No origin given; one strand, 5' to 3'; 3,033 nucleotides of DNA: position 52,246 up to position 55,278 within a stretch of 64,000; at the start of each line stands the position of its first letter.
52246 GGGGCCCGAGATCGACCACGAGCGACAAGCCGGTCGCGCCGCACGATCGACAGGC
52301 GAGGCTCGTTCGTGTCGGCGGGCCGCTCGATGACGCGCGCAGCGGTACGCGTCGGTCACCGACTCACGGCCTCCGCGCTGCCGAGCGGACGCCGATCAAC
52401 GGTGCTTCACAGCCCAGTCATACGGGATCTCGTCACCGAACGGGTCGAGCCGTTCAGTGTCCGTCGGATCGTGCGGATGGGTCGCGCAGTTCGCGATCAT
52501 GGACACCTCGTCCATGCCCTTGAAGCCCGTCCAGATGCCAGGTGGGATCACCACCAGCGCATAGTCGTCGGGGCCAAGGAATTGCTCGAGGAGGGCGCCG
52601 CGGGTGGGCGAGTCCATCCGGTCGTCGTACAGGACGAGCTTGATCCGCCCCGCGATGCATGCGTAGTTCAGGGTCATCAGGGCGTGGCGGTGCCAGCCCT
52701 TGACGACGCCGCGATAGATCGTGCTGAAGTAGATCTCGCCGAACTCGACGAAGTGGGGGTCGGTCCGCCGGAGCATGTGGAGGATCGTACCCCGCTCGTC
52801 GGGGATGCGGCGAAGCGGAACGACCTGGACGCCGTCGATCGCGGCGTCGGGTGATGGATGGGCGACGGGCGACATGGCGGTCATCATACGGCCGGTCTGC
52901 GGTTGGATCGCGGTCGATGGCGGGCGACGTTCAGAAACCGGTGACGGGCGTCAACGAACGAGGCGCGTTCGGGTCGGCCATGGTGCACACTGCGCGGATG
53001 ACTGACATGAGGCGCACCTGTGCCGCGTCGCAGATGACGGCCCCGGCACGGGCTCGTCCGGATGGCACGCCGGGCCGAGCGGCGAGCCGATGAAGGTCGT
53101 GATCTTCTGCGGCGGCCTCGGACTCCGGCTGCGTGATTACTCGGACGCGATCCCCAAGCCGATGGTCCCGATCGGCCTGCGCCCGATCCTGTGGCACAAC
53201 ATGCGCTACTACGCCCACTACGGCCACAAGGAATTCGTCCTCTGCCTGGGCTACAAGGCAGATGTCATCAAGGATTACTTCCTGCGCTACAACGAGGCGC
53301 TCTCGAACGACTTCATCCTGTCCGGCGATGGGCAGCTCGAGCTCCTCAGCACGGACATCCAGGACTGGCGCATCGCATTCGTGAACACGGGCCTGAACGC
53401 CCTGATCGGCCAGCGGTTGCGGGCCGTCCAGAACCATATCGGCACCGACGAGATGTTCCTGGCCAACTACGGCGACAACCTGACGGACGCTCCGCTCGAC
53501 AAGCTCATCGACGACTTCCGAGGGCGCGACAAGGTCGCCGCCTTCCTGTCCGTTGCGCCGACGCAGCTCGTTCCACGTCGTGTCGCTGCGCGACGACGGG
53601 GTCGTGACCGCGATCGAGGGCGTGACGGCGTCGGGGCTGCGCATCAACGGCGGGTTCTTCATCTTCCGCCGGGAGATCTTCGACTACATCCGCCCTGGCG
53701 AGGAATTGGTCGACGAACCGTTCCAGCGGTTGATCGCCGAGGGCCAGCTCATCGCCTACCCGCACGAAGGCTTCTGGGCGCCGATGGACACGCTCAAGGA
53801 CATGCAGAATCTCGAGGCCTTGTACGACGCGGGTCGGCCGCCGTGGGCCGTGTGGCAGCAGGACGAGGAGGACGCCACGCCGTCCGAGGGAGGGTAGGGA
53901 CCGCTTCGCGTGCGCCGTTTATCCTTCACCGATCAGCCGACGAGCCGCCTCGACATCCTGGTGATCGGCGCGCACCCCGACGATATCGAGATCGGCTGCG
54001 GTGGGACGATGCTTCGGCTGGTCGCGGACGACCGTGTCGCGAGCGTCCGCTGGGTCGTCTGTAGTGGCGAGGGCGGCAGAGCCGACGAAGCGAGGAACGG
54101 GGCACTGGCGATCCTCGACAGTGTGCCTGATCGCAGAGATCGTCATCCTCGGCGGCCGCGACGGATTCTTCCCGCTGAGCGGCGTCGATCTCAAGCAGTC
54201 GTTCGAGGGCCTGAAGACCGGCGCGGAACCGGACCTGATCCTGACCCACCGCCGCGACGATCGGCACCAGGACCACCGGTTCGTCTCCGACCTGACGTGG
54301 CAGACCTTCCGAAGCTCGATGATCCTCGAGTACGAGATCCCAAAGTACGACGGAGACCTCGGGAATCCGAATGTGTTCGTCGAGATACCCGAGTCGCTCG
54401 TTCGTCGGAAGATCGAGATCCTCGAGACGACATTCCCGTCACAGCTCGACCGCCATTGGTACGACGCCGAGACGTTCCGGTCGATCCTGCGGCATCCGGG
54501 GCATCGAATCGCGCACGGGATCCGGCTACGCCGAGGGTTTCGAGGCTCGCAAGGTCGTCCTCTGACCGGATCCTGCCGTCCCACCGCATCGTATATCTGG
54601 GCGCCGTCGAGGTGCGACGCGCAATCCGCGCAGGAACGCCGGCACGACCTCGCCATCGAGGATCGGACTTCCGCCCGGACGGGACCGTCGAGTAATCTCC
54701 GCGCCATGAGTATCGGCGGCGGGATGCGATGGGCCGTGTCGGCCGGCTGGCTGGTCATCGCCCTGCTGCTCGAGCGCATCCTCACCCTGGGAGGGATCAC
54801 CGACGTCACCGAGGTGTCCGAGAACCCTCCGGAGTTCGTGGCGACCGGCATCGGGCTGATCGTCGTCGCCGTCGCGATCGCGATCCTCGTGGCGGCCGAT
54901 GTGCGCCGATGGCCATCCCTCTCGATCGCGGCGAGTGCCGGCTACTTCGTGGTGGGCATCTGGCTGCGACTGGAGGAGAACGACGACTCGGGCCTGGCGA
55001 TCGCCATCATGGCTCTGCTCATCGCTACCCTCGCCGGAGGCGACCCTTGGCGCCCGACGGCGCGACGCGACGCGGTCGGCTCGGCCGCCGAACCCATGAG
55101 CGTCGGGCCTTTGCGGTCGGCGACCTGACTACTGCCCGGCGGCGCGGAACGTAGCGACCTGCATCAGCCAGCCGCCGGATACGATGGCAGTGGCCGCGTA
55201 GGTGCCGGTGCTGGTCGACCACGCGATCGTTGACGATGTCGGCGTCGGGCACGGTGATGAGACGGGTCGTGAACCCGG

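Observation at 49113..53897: CDP-glucose (RfbF) pathway combined with SAM C-methyltransferase, RmlC-like epimerase and two reductases: possible C-branched/methylated CDP-deoxysugar route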

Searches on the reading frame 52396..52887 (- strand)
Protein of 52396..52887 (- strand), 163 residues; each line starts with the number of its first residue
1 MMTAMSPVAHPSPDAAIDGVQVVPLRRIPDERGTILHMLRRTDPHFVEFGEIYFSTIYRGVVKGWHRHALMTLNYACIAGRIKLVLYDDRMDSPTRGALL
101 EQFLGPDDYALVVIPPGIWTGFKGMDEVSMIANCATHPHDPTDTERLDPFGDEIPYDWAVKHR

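Call 5: search_protein_families(library=pfam, proteins=[window:52396-52887:-], max_evalue=0.01)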
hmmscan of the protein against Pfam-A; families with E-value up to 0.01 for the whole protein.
window:52396-52887:- (163 aa): 2 families
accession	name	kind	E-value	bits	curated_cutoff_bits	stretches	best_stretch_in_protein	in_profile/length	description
PF00908.23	dTDP_sugar_isom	-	1.2e-10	41.8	27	1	16-158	3-152/168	dTDP-4-dehydrorhamnose 3,5-epimerase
PF05523.17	FdtA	-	0.00017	21.8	23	1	20-143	3-118/131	WxcM-like, C-terminal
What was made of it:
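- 52396..52887 (-): Small RmlC-like cupin of 163 aa, a predicted epimerase or isomerase acting on the 4-keto intermediate. PF00908, E 1.2e-10 (call 5).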

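Call 12: search_protein_families(library=ncbifam, proteins=[window:52396-52887:-], max_evalue=0.001)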
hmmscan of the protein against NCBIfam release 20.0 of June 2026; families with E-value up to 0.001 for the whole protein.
window:52396-52887:- (163 aa): 1 family
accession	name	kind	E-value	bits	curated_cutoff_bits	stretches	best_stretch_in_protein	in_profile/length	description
TIGR01221.1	rmlC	equivalog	2.3e-06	27.6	155.75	1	15-161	5-157/176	dTDP-4-dehydrorhamnose 3,5-epimerase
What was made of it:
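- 52396..52887 (-): TIGR01221 gives 27.6 bits against a cutoff of 155.75 (call 12).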

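Call 59: search_solved_structures(query=window:52396-52887:-, max_evalue=0.01, show_alignments=1)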
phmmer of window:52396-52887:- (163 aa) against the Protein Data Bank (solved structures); distinct sequences matched with E-value up to 0.01: 14.
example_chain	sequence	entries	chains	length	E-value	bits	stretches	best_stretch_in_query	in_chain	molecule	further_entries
3ejk_A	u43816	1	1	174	1.1e-35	126.3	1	16-159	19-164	dTDP Sugar Isomerase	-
2b9u_A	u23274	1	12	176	2.3e-06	30.9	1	20-146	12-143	hypothetical dTDP-4-dehydrorhamnose 3,5-epimerase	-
1wlt_A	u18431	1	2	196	2.7e-06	30.6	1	19-146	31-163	176aa long hypothetical dTDP-4-dehydrorhamnose 3,5-epimerase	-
2c0z_A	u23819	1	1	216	0.00014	25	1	46-159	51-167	NOVW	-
8db5_A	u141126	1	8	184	0.00041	23.5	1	17-119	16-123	GDP-D-glycero-4-keto-d-lyxo-heptose-3,5-epimerase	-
8dco_A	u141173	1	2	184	0.00042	23.5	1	17-119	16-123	GDP-D-glycero-4-keto-D-lyxo-heptose-3,5-epimerase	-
5buv_A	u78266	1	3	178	0.00057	23.1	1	47-145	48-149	Putative epimerase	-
6ndr_A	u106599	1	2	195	0.0006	23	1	48-159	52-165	dTDP-4-dehydrorhamnose 3,5-epimerase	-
7ani_A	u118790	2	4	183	0.003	20.7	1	18-127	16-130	Thymidine diphospho-4-keto-rhamnose 3,5-epimerase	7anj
1wa4_A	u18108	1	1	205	0.0033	20.6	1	16-143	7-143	PCZA361.16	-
8dcl_A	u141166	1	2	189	0.0035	20.5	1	18-127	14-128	GDP-D-glycero-4-keto-D-lyxo-heptose-3-epimerase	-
1pm7_A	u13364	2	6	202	0.0042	20.2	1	37-158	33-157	RFBC | DTDP-4-DEHYDRORHAMNOSE 3,5-EPIMERASE RMLC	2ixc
1upi_A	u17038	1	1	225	0.0054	19.9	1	37-158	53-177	DTDP-4-DEHYDRORHAMNOSE 3,5-EPIMERASE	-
1ofn_A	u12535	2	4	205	0.008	19.3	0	16-138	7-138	PCZA361.16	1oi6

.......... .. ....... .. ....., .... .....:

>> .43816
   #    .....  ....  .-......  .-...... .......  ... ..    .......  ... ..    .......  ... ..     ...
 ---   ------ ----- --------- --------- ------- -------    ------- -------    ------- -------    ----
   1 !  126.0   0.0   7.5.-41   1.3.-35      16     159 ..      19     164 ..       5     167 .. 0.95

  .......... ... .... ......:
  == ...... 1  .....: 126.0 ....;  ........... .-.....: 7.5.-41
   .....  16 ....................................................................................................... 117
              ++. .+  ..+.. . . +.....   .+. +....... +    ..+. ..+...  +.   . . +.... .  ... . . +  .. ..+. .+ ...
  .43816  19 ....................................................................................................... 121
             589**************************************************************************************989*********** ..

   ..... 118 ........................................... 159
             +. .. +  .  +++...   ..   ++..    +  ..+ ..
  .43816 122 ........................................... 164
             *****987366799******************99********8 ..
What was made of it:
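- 52396..52887 (-): RmlC and the C. jejuni heptose epimerases reach only E 1e-6 to 1e-3 (call 59).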

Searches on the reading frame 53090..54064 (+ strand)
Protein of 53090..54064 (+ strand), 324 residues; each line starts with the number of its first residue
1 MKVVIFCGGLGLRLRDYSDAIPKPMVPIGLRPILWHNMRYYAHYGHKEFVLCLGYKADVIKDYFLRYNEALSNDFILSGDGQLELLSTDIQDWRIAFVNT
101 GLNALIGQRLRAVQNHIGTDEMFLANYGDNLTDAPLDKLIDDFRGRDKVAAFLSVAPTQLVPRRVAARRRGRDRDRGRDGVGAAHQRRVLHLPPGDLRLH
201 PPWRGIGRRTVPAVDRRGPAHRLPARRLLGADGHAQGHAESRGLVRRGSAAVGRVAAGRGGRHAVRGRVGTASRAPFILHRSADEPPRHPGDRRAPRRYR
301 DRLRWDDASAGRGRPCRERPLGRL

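Call 5: search_protein_families(library=pfam, proteins=[window:53090-54064:+], max_evalue=0.01)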
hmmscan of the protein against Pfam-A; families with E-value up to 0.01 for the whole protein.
window:53090-54064:+ (324 aa): 1 family
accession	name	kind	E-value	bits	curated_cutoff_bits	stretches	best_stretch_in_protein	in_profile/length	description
PF00483.29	NTP_transferase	-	8.2e-05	22.7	21.2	1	2-68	1-69/245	Nucleotidyl transferase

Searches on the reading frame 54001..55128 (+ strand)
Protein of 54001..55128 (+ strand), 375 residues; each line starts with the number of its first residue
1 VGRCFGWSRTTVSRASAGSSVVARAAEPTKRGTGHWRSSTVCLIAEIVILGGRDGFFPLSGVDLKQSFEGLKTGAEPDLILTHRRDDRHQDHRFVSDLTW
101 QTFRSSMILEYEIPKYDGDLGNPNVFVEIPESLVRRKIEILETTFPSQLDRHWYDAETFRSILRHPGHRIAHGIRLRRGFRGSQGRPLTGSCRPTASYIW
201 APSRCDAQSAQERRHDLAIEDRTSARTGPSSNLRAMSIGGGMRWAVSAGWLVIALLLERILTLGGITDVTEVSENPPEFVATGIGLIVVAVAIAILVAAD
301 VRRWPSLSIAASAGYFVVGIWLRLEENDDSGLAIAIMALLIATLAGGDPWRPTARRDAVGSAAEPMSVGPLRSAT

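Call 5: search_protein_families(library=pfam, proteins=[window:54001-55128:+], max_evalue=0.01)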
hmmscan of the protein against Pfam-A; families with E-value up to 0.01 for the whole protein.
window:54001-55128:+ (375 aa): 1 family
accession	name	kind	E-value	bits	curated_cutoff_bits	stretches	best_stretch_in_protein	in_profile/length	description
PF02585.22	PIG-L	-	0.00027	21.9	28.2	1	46-101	70-127/129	GlcNAc-PI de-N-acetylase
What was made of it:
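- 53910..54565 (+): PIG-L/LmbE-family metal-dependent deacetylase-like protein, 217 aa after removing +1 indels at about 54134 and 54493. It is coupled to the nucleotidyltransferase. The window fragment scores E 2.7e-4 (call 5).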

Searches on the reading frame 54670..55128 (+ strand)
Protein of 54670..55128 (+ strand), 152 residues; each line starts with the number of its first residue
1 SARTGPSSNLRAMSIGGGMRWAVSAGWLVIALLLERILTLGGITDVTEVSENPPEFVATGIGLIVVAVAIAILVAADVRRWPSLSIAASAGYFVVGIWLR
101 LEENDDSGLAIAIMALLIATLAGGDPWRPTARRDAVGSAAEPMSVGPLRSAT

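Call 52: search_protein_families(library=pfam, proteins=[window:54670-55128:+], max_evalue=0.001)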
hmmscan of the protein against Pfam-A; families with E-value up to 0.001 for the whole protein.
window:54670-55128:+ (152 aa): 0 families
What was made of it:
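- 54670..55128 (+): Small hydrophobic protein downstream of PIG-L. It may belong to the operon. Function unknown. No Pfam hit (call 52).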
